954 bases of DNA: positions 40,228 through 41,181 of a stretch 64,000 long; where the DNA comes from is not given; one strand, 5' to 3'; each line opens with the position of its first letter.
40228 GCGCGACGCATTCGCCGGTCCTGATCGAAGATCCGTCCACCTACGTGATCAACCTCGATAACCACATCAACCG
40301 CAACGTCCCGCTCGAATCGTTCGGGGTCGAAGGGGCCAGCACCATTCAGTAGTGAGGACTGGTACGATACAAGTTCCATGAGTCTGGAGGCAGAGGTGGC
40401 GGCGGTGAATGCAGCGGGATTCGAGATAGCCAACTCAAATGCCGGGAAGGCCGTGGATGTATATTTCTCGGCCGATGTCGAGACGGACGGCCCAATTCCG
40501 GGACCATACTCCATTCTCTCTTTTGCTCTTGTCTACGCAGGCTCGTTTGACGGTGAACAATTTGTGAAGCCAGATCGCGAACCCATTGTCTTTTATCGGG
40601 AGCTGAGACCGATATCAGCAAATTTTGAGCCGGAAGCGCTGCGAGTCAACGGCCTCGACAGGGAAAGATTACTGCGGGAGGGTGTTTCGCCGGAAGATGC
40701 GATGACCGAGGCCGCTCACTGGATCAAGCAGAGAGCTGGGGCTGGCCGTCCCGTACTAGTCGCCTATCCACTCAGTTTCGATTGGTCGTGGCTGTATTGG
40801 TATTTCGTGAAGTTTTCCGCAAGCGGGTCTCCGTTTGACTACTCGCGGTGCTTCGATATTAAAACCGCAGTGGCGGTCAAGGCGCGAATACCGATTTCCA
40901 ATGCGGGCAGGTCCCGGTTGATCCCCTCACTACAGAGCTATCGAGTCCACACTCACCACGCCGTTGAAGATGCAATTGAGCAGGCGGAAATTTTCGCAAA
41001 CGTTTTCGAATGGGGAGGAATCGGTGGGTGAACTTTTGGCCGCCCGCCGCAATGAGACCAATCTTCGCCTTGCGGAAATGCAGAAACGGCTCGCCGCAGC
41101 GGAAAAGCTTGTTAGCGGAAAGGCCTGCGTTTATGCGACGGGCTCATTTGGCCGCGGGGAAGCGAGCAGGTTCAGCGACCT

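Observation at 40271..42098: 82-bp direct repeat duplicates the ATPase gene 3' end and brackets a compact, AT-richer two-gene insert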

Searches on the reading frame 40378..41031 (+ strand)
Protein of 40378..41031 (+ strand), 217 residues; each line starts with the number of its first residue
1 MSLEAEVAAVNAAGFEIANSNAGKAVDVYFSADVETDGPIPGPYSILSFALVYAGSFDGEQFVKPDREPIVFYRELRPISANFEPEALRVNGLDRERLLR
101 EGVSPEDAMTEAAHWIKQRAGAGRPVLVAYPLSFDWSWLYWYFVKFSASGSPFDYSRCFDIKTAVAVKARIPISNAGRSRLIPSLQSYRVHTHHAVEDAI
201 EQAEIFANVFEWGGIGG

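Call 5: search_protein_families(library=pfam, proteins=[window:40378-41031:+], max_evalue=0.01)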
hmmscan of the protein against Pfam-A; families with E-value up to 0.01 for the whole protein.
window:40378-41031:+ (217 aa): 2 families
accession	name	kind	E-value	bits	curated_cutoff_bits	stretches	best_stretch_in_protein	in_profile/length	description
PF16473.11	Rv2179c-like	-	1.9e-07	31.4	27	1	98-209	72-176/177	3'-5' exoribonuclease Rv2179c-like domain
PF00929.31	RNase_T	-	0.0037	18.3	24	1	80-206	45-164/164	Exonuclease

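Call 7: search_protein_families(library=padloc, proteins=[window:40378-41031:+], max_evalue=0.01)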
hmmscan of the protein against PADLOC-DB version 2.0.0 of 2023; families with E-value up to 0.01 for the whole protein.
window:40378-41031:+ (217 aa): 2 families
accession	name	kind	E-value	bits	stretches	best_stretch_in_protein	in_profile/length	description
PDLC00753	Effector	-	2.5e-35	119.9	1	26-210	5-177/184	Exonuclease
PDLC01247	DEDDh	-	3.3e-11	42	1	32-206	3-138/139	"CAS-I,CAS-II,CAS-III,CAS-IV,CAS-V,CAS-VI; associated"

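Call 8: search_protein_families(library=ncbifam, proteins=[window:40378-41031:+], max_evalue=0.01)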
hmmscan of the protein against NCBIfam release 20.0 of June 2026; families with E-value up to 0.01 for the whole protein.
window:40378-41031:+ (217 aa): 3 families
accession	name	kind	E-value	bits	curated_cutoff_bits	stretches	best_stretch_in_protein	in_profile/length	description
TIGR01298.1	RNaseT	equivalog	4.6e-08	33.1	246.2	1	33-209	14-188/200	ribonuclease T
TIGR00573.1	dnaq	subfamily_domain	0.0025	17.3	71.5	1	82-211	52-171/217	exonuclease, DNA polymerase III, epsilon subunit family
NF005927.0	PRK07942.1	subfamily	0.0047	16.7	186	1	86-149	56-118/232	DNA polymerase III subunit epsilon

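Call 53: find_homologous_proteins(query=window:40378-41028:+)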
Query window:40378-41028:+ (217 aa): 4286 proteins with E <= 0.001 among 4728 candidates; the best 120 are listed.
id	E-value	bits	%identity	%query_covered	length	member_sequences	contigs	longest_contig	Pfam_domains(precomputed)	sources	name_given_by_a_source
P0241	1.1e-141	488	100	100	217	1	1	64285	PF16473.12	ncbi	-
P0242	8.3e-127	439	89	100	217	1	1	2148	PF16473.12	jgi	jgi:hypothetical protein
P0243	2.2e-112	392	82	97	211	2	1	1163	PF16473.12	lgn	-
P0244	1.5e-102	360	73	100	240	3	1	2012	-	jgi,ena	-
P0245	1.4e-99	350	71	100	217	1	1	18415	PF16473.12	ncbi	-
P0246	4.0e-99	348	72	98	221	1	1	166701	PF16473.12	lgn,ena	-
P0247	5.9e-99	348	77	91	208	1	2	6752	PF16473.12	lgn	-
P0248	1.1e-98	347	74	97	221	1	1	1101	PF16473.12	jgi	jgi:hypothetical protein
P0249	2.3e-98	346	76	89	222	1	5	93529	PF16473.12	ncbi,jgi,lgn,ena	jgi:hypothetical protein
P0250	4.6e-98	345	76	92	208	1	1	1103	PF16473.12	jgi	jgi:hypothetical protein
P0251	1.7e-97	343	76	91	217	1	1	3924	PF16473.12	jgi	jgi:hypothetical protein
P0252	3.7e-97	342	78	88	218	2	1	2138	PF16473.12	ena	-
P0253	6.8e-97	341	75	91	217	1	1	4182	PF16473.12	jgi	jgi:hypothetical protein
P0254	9.8e-97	341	74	91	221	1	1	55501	PF16473.12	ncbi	-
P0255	1.0e-96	341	77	90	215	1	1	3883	PF16473.12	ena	-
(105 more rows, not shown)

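Call 54: find_encoding_contigs(protein=P0242, flank=3000, max_places=3)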
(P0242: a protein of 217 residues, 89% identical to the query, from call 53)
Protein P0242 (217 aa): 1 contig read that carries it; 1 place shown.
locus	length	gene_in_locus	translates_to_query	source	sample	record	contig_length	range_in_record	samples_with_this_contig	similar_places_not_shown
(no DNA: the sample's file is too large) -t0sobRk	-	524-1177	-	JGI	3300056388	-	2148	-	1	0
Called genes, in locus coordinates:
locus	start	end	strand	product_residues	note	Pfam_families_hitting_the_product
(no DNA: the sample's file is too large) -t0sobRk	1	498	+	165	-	?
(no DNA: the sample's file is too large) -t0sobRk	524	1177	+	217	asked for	PF16473:Rv2179c-like (weak)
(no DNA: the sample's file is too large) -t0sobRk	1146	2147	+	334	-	?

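Call 55: find_encoding_contigs(protein=P0243, flank=3000, max_places=3)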
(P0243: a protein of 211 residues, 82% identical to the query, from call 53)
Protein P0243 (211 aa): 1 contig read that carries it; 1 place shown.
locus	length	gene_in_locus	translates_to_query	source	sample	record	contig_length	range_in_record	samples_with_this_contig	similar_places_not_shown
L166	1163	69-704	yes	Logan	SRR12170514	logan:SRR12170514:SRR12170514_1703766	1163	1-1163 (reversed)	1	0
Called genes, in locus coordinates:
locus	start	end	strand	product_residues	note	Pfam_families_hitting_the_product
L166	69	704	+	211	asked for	PF16473:Rv2179c-like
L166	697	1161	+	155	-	?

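Call 58: find_encoding_contigs(protein=P0241, flank=500, max_places=3)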
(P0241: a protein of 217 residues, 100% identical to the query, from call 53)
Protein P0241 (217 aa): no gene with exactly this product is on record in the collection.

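Call 83: search_solved_structures(query=window:40378-41028:+, max_evalue=1)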
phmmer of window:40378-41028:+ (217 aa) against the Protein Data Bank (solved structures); distinct sequences matched with E-value up to 1: 8.
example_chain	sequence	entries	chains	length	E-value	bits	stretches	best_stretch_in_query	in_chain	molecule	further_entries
7t2s_A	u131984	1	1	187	1.3e-19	73.8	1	27-207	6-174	3'-5' exonuclease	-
2f96_A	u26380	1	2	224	4e-08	36.2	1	32-217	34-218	Ribonuclease T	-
2is3_A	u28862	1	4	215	4.4e-07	32.8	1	33-217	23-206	Ribonuclease T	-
3nh0_A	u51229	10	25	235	5.7e-07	32.4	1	33-217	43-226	Ribonuclease T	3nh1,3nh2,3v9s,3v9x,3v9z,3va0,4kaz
3ngy_A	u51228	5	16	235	7.9e-07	32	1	33-217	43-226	Ribonuclease T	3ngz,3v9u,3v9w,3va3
8ow6_B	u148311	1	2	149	0.38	13.4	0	5-47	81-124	Peridinin-chl a protein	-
9vwz_L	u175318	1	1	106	0.46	13.1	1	120-189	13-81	A16E6 Fab light chain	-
2yy5_A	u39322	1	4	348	0.78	12.4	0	69-109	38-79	Tryptophanyl-tRNA synthetase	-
